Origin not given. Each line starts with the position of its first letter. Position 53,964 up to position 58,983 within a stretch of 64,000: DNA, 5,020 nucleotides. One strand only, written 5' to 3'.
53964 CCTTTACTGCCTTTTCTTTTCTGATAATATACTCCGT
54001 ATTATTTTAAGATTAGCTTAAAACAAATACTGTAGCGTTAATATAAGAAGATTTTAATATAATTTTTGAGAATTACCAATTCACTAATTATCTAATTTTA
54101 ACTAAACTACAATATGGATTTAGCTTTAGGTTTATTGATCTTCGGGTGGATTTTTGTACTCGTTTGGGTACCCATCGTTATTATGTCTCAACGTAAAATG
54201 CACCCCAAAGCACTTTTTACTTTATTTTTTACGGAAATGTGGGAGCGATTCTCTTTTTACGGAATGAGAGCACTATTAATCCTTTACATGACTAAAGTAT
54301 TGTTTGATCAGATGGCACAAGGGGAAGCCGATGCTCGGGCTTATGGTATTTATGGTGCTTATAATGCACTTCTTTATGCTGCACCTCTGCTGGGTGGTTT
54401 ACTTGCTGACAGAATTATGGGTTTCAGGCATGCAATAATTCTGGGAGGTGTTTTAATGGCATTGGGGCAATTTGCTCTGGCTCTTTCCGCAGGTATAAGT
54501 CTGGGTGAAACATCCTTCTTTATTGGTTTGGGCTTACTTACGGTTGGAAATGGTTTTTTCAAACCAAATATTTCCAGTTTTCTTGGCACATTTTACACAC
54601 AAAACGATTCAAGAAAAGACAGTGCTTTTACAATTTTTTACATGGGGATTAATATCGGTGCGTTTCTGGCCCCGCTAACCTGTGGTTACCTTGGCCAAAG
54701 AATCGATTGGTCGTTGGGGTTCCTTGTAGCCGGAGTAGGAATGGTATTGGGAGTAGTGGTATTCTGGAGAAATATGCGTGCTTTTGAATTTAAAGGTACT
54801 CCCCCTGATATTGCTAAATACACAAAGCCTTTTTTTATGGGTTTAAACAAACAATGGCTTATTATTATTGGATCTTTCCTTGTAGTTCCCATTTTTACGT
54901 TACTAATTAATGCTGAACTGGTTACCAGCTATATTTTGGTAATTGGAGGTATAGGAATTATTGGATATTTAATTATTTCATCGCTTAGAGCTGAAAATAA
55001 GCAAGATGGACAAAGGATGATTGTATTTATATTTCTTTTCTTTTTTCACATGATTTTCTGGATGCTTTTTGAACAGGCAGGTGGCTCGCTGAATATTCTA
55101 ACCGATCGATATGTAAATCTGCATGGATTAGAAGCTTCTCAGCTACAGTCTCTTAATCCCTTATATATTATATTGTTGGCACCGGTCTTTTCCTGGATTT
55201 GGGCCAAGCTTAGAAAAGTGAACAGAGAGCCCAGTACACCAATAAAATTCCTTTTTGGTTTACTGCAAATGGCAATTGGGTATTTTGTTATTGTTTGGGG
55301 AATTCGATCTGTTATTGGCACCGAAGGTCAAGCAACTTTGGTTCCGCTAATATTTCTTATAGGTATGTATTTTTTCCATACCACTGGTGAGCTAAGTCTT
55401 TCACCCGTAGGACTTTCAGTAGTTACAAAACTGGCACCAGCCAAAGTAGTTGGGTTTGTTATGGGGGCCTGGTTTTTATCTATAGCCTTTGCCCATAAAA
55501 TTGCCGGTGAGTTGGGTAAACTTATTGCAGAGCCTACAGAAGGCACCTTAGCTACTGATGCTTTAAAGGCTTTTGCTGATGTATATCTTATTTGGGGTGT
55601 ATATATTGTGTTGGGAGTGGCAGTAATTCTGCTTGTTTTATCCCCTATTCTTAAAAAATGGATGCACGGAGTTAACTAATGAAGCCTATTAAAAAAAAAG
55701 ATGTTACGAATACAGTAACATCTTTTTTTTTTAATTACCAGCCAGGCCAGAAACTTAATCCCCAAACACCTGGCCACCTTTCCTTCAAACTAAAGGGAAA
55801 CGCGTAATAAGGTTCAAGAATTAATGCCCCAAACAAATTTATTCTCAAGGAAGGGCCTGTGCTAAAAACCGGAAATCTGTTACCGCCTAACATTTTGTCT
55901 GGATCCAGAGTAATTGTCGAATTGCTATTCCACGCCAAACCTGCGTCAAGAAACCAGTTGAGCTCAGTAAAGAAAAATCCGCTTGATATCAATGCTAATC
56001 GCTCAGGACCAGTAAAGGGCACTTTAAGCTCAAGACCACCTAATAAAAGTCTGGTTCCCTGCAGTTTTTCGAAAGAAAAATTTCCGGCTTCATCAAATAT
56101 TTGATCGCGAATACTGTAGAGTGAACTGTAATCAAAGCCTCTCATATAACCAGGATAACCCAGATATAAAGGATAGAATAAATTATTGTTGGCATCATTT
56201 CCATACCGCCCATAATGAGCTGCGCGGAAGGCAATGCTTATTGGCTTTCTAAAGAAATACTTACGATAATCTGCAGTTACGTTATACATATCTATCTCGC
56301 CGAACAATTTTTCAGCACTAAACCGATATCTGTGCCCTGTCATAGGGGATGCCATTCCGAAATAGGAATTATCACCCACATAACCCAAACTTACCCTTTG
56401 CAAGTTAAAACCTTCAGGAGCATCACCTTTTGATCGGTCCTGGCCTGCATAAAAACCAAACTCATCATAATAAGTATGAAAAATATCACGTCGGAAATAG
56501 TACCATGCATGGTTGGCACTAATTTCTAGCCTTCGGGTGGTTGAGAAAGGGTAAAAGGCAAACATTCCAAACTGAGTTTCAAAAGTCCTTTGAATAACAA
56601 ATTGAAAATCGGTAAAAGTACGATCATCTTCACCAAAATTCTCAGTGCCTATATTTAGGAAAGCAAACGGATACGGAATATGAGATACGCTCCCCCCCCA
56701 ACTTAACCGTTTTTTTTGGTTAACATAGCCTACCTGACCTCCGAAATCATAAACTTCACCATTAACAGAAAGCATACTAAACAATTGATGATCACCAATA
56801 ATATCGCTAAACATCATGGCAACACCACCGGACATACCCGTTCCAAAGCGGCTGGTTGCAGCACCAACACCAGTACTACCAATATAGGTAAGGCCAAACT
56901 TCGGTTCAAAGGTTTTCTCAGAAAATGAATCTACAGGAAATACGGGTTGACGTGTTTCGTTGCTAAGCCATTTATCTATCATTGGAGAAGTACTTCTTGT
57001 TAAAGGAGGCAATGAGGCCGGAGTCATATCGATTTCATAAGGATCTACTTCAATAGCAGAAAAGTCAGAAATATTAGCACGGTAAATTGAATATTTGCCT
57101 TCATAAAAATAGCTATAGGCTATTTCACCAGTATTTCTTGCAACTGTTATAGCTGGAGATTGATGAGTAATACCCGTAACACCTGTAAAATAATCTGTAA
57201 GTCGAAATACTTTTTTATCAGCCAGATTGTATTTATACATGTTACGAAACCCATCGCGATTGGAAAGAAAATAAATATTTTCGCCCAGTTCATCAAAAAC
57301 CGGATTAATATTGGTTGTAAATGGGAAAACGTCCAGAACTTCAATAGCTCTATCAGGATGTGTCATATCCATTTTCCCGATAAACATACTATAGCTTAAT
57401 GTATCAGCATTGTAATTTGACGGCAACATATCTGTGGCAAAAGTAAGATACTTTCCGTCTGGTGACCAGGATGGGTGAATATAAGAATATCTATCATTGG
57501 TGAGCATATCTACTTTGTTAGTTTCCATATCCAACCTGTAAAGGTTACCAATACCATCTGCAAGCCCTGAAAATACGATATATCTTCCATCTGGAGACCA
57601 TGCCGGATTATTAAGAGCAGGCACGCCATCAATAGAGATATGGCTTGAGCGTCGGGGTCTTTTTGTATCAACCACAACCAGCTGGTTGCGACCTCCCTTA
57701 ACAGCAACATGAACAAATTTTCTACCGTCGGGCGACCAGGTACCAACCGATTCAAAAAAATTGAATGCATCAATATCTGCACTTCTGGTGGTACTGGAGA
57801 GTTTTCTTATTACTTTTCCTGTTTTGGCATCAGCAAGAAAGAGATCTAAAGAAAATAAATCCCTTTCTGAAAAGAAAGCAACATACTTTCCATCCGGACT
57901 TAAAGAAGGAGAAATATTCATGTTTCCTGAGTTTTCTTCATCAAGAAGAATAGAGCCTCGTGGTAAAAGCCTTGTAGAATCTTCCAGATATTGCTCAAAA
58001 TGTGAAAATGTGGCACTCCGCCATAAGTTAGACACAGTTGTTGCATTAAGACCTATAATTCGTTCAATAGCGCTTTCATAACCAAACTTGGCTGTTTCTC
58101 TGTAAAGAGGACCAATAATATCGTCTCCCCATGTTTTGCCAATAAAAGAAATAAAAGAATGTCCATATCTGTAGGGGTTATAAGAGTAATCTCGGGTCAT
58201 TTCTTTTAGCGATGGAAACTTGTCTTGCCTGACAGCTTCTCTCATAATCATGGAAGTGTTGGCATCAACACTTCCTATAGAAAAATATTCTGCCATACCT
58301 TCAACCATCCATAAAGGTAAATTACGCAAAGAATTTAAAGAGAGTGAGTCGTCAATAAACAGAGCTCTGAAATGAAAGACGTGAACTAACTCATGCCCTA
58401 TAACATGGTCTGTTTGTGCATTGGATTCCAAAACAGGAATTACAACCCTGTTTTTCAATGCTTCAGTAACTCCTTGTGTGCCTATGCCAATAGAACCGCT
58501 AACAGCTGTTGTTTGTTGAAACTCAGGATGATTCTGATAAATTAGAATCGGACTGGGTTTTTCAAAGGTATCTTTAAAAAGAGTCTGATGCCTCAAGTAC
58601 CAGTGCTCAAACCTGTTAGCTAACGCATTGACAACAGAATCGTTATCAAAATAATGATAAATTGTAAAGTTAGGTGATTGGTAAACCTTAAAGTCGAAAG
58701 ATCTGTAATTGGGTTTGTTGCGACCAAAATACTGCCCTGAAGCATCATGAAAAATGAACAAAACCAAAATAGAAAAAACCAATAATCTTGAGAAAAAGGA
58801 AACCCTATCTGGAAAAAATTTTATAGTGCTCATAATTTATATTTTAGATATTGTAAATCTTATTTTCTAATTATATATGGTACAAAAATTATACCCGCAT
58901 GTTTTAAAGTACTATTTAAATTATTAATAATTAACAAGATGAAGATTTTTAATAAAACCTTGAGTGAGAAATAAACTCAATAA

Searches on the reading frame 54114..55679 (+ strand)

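Call 67: search_protein_families(library=pfam, proteins=[window:54114-55679:+], max_evalue=0.00001)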
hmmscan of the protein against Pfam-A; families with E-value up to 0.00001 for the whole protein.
window:54114-55679:+ (521 aa): 2 families
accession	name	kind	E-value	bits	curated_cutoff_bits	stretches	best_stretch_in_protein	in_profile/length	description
PF00854.27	PTR2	-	4.8e-65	220.4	27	1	106-476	2-384/392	POT family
PF07690.21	MFS_1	-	5.6e-12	45.7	33.4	1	72-459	29-341/347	Major Facilitator Superfamily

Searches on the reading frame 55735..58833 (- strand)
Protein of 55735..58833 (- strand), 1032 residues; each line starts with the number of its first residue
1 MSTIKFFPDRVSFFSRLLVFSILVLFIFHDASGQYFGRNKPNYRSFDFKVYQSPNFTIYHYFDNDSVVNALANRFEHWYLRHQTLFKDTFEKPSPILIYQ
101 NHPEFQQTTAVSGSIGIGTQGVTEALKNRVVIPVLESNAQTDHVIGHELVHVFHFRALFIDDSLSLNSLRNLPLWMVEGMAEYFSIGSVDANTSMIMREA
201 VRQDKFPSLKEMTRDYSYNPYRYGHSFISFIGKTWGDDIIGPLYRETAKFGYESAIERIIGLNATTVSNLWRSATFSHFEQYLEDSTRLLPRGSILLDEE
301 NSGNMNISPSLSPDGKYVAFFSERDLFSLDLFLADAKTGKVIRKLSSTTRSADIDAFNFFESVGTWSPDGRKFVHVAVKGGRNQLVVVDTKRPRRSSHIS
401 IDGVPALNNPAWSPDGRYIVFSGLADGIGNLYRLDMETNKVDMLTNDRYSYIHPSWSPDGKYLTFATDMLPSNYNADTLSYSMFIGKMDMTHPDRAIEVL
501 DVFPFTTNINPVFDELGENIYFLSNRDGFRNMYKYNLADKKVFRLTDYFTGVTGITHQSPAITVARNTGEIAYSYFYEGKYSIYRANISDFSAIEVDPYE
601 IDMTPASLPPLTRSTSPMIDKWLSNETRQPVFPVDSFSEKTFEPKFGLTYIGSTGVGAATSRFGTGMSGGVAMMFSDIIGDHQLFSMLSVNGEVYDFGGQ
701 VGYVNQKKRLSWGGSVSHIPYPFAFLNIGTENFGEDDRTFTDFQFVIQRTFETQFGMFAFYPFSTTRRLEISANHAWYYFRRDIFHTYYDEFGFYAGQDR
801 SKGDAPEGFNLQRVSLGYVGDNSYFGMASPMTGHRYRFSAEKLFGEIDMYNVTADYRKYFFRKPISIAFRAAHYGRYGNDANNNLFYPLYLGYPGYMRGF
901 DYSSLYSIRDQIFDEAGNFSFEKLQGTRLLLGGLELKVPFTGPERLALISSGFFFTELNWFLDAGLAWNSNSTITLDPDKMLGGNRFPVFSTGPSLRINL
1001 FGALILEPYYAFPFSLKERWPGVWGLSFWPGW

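Call 67: search_protein_families(library=pfam, proteins=[window:55735-58833:-], max_evalue=0.00001)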
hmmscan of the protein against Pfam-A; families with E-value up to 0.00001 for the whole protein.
window:55735-58833:- (1032 aa): 5 families
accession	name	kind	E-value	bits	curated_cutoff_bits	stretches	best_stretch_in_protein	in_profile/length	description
PF07676.18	PD40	-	6.8e-20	70.9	20.9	0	301-325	6-30/38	WD40-like Beta Propeller Repeat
PF13485.12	Peptidase_MA_2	-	9.8e-08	32.5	32.4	1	90-273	17-197/201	Peptidase MA superfamily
PF25174.1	Beta-prop_THOC3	-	1.4e-06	28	305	0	366-467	54-148/272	THOC3 beta-propeller domain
PF00930.27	DPPIV_N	-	4e-06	26.2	22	0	314-463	194-343/354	Dipeptidyl peptidase IV (DPP IV) N-terminal region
PF08662.17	eIF2A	-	5.4e-06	26.9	20.5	0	365-467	66-162/194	Eukaryotic translation initiation factor eIF2A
